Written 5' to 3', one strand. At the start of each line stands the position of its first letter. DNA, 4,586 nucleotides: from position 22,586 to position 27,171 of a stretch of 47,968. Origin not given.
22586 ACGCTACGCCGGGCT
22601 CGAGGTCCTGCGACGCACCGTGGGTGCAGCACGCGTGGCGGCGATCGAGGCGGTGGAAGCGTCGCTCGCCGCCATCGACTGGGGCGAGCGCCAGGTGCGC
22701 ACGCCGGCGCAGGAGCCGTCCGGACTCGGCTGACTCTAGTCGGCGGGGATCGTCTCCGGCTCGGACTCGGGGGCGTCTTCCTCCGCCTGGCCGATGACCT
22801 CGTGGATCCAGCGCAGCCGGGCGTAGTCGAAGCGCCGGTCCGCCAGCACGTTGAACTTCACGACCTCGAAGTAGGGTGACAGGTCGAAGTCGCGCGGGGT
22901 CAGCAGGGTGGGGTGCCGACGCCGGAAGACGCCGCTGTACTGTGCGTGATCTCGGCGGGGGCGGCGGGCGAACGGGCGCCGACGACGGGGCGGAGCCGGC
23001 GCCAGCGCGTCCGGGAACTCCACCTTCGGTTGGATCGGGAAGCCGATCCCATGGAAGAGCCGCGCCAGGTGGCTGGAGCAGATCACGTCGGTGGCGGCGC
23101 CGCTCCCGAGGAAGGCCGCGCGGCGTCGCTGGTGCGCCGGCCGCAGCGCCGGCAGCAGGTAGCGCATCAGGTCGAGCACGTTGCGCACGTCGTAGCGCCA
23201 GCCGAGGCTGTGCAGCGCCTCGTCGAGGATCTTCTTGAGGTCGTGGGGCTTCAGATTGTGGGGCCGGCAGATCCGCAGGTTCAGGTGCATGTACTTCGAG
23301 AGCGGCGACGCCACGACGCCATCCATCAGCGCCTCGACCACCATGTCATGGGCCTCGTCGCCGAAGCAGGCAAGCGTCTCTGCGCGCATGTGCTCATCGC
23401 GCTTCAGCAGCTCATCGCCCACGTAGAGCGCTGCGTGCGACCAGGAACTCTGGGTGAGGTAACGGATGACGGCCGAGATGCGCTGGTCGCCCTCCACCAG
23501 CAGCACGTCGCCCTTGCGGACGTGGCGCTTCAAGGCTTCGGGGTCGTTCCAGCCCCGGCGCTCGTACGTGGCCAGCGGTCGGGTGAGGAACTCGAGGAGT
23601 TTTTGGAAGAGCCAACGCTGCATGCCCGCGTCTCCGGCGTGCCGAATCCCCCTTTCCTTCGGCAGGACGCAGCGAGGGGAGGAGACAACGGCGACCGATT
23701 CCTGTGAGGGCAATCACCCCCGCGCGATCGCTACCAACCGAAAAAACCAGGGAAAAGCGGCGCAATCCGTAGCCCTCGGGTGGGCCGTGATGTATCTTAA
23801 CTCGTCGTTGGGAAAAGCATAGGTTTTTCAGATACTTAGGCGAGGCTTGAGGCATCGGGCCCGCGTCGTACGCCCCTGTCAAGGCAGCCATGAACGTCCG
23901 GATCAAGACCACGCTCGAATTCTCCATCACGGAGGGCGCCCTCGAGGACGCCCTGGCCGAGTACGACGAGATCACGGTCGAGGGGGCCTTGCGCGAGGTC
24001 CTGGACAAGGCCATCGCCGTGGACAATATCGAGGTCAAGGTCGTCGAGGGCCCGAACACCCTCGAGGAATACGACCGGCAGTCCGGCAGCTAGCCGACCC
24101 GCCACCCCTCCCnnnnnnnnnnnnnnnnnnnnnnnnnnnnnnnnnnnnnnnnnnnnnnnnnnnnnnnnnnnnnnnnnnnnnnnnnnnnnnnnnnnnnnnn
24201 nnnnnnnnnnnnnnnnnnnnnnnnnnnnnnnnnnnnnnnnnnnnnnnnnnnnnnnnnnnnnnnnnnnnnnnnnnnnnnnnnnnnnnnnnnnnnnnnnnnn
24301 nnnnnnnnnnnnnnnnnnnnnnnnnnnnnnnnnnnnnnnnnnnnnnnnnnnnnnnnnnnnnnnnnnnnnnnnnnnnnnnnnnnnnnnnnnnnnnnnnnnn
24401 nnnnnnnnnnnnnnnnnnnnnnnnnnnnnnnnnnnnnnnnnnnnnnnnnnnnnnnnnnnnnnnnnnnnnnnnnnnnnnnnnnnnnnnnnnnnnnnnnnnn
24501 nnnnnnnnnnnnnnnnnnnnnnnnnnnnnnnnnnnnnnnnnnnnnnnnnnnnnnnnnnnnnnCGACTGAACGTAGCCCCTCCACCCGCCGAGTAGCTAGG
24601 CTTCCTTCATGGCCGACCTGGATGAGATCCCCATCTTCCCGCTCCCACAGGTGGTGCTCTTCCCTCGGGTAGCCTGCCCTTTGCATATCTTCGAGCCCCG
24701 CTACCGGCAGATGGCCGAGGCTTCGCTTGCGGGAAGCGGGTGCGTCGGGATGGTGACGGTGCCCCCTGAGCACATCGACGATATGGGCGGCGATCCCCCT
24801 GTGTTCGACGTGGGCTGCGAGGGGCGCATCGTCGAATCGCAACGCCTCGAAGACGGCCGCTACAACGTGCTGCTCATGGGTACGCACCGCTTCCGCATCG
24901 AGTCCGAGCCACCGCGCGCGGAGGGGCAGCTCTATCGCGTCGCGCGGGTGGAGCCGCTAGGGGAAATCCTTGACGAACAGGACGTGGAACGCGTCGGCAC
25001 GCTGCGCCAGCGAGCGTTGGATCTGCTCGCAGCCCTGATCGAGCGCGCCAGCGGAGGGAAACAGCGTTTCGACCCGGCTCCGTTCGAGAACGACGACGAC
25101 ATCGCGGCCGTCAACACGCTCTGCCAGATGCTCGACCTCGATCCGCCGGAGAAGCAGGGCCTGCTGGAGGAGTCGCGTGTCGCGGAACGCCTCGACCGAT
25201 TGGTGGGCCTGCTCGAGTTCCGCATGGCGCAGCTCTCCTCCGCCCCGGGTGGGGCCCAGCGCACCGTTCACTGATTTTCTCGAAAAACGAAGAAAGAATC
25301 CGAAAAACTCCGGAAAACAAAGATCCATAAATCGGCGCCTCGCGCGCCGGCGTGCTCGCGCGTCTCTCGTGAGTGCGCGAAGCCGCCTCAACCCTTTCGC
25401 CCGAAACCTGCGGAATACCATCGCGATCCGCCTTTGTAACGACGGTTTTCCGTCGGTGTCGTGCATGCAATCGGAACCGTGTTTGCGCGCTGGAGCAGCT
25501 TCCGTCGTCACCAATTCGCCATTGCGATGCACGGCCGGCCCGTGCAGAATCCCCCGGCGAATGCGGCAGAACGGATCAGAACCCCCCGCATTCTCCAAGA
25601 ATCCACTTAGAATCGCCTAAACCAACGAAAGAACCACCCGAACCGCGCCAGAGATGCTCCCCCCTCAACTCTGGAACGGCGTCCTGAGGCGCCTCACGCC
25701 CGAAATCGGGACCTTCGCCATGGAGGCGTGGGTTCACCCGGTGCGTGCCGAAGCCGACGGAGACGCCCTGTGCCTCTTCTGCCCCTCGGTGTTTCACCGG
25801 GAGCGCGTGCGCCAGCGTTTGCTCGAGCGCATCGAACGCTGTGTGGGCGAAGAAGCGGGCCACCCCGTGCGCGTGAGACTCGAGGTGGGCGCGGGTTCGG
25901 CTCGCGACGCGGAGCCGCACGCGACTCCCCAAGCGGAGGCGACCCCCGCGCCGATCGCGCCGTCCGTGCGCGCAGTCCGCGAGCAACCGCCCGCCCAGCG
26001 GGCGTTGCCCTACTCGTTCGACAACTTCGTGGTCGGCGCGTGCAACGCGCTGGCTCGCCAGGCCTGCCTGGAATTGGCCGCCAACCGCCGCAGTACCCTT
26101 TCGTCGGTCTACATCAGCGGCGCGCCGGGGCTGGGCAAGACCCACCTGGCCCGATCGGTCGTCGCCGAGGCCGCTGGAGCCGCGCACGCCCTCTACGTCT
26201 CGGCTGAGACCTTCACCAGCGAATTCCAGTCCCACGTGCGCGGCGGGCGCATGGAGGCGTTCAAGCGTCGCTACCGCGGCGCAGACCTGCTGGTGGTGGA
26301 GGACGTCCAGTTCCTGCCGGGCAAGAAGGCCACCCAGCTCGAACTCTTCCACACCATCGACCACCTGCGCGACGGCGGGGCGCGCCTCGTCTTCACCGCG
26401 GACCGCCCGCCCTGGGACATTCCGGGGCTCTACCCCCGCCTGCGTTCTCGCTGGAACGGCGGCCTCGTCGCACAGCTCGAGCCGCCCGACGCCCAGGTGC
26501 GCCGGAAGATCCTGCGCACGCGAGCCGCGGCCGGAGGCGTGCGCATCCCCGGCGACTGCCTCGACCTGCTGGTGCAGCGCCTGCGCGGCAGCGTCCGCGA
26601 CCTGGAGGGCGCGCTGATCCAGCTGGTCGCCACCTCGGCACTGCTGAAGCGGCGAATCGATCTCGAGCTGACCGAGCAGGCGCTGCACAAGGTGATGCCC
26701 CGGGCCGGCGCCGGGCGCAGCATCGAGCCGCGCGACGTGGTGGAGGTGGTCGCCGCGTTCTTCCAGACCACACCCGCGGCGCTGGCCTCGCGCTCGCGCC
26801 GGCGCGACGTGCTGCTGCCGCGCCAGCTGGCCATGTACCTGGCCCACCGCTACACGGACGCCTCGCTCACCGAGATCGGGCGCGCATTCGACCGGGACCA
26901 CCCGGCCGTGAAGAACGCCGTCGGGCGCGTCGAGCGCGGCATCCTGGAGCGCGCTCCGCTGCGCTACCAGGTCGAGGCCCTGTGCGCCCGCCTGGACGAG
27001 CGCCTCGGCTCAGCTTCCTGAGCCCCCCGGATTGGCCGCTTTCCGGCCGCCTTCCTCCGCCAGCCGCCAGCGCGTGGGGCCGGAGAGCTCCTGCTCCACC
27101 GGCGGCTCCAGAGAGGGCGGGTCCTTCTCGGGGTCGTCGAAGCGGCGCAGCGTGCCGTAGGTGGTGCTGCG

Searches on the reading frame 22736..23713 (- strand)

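Call 3: search_protein_families(library=pfam, proteins=[window:22736-23713:-], max_evalue=0.1)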
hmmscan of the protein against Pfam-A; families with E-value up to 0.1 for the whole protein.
window:22736-23713:- (325 aa): 1 family
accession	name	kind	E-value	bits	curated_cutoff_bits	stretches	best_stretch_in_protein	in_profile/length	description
PF05708.18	Peptidase_C92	-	4.2e-08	33.9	27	1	65-177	2-99/166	Permuted papain-like amidase enzyme, YaeF/YiiX, C92 family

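Call 4: search_protein_families(library=ncbifam, proteins=[window:22736-23713:-], max_evalue=0.1)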
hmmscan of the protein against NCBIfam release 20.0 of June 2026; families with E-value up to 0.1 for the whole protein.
window:22736-23713:- (325 aa): 1 family
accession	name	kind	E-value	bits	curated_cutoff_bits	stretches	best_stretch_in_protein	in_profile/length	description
NF008552.0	PRK11479.1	equivalog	3e-05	23.3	279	1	63-102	63-102/274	YaeF family permuted papain-like enzyme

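Call 58: search_protein_families(library=padloc, proteins=[window:22736-23713:-], max_evalue=0.01)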
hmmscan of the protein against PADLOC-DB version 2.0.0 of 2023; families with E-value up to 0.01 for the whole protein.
window:22736-23713:- (325 aa): 0 families

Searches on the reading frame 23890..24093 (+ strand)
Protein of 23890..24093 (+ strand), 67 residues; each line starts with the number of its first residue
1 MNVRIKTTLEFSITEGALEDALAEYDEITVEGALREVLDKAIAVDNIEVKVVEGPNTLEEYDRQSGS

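Call 3: search_protein_families(library=pfam, proteins=[window:23890-24093:+], max_evalue=0.1)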
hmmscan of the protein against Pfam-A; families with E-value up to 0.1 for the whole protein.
window:23890-24093:+ (67 aa): 1 family
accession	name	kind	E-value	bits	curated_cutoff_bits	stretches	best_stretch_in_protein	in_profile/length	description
PF19598.4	DUF6103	-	0.025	15.6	24.2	1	10-49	25-64/89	Family of unknown function (DUF6103)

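Call 4: search_protein_families(library=ncbifam, proteins=[window:23890-24093:+], max_evalue=0.1)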
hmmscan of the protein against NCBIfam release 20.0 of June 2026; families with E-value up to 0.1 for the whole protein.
window:23890-24093:+ (67 aa): 0 families

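Call 58: search_protein_families(library=padloc, proteins=[window:23890-24093:+], max_evalue=0.01)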
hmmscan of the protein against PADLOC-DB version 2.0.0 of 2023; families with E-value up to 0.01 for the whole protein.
window:23890-24093:+ (67 aa): 0 families

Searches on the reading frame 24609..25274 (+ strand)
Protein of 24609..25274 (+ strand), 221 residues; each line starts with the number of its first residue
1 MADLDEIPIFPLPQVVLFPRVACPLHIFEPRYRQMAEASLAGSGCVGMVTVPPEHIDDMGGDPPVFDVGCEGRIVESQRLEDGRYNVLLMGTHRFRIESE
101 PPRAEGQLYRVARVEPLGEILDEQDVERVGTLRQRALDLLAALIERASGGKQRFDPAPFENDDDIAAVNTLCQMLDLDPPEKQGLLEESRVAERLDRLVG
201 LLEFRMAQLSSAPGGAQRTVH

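Call 3: search_protein_families(library=pfam, proteins=[window:24609-25274:+], max_evalue=0.1)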
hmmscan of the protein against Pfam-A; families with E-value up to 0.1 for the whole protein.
window:24609-25274:+ (221 aa): 1 family
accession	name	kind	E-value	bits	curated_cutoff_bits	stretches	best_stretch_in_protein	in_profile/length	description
PF02190.22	LON_substr_bdg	-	1.1e-35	123.9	28.7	1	6-202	1-198/200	ATP-dependent protease La (LON) substrate-binding domain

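Call 4: search_protein_families(library=ncbifam, proteins=[window:24609-25274:+], max_evalue=0.1)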
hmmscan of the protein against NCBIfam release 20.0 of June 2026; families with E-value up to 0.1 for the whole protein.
window:24609-25274:+ (221 aa): 2 families
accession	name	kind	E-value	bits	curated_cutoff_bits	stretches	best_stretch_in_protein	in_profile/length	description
NF008053.0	PRK10787.1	equivalog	2.6e-08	32.4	891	1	6-206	10-204/784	endopeptidase La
TIGR00763.1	lon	equivalog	1e-05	24.2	608.05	1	8-205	1-206/795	endopeptidase La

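Call 58: search_protein_families(library=padloc, proteins=[window:24609-25274:+], max_evalue=0.01)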
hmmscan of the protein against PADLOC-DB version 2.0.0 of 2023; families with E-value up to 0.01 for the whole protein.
window:24609-25274:+ (221 aa): 0 families

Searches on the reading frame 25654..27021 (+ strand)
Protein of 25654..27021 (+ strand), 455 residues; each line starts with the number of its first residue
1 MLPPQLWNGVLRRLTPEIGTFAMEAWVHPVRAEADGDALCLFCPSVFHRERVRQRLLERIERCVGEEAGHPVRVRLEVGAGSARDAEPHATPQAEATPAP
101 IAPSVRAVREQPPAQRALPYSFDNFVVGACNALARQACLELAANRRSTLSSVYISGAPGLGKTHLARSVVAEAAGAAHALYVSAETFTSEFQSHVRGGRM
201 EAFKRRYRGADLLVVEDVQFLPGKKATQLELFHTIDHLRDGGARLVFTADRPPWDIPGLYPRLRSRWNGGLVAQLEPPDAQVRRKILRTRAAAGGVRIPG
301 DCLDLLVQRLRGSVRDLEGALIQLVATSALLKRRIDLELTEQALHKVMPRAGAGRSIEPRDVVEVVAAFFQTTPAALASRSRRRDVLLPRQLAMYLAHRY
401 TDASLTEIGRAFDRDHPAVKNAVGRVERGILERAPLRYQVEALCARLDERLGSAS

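Call 3: search_protein_families(library=pfam, proteins=[window:25654-27021:+], max_evalue=0.1)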
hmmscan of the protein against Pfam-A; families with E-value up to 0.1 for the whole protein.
window:25654-27021:+ (455 aa): 13 families
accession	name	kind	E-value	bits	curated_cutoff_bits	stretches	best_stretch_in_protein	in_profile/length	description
PF00308.24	Bac_DnaA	-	7.5e-41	140.4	23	1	120-273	5-161/162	Bacterial DnaA ATPAse domain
PF08299.17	Bac_DnaA_C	-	1.7e-20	73.2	31.5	1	360-425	2-68/69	Bacterial dnaA protein helix-turn-helix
PF01695.23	IstB_IS21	-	2.3e-08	34.3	24.1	1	152-250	95-193/238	IstB-like ATP binding protein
PF11638.13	DnaA_N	-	6.2e-07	29.5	24.6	1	5-64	2-63/65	DnaA N-terminal domain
PF00004.35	AAA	-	1.5e-05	25.9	21.2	1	152-257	1-115/131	ATPase family associated with various cellular activities (AAA)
PF13401.12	AAA_22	-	4.9e-05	24.1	27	1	148-186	4-43/130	AAA domain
PF22688.2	Hda_lid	-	8.1e-05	23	27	1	283-335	4-56/65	Hda, lid domain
PF13191.12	AAA_16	-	0.00046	21.2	32.6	1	144-184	19-58/167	AAA ATPase domain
PF05496.18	RuvB_N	-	0.00097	19.4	27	1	136-173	20-57/159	Holliday junction DNA helicase RuvB P-loop domain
PF20720.3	nSTAND3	-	0.0079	16.3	27.2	1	150-180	18-48/155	Novel STAND NTPase 3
PF24883.2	NPHP3_N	-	0.041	14.5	24.8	1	144-178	17-51/164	Nephrocystin 3, N-terminal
PF05729.18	NACHT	-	0.081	13.2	26.7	0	152-175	3-26/167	NACHT domain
PF13671.12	AAA_33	-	0.098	13.4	27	0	153-185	3-31/143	AAA domain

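Call 4: search_protein_families(library=ncbifam, proteins=[window:25654-27021:+], max_evalue=0.1)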
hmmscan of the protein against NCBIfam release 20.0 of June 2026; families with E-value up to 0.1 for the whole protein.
window:25654-27021:+ (455 aa): 27 families (the best 25 are shown)
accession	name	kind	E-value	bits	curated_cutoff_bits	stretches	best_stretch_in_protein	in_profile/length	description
TIGR00362.1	DnaA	equivalog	1.2e-105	354.1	343.9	1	7-445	1-435/437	chromosomal replication initiator protein DnaA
NF009087.0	PRK12422.1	equivalog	3.7e-53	181.3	657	1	120-433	108-428/455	chromosomal replication initiator protein DnaA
NF001154.0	PRK00149.3-3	equivalog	4.8e-52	177.5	410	1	120-440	121-451/462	chromosomal replication initiator protein DnaA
TIGR03420.1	DnaA_homol_Hda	equivalog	1.9e-30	106.1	194.8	1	120-344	12-225/226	DnaA regulatory inactivator Hda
NF038214.1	IS21_help_AAA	equivalog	2.6e-13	50.2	200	1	122-250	62-191/232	IS21-like element helper ATPase IstB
NF005982.0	PRK08084.1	equivalog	4.5e-13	49.3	268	1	122-341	21-230/235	DnaA inactivator Hda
NF051883.1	DnaARegInactHdaA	equivalog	2.1e-11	43.9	300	1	113-344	8-222/229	DnaA regulatory inactivator HdaA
NF006571.0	PRK09087.1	equivalog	8.2e-09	35.5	297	1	120-344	19-220/228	DnaA regulatory inactivator HdaA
NF005098.0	PRK06526.1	subfamily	4.7e-07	29.5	296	1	122-252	81-212/266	transposase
NF006485.0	PRK08903.1-5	equivalog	3.4e-06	26.9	289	1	121-335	16-216/233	DnaA regulatory inactivator Hda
TIGR01128.2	holA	equivalog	1.5e-05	24.5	80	1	212-367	62-192/316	DNA polymerase III subunit delta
NF006616.1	PRK09183.1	subfamily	3.6e-05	23.2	300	1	151-237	102-190/253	IS21-like element helper ATPase IstB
NF004686.0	PRK06030.1-1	equivalog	9.6e-05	22.3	148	1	344-427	33-121/151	hypothetical protein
NF004687.0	PRK06030.1-2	equivalog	0.00013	22.1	181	1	362-427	42-108/140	hypothetical protein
NF040713.1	ZapE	equivalog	0.00024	20.5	140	1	113-175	15-78/344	cell division protein ZapE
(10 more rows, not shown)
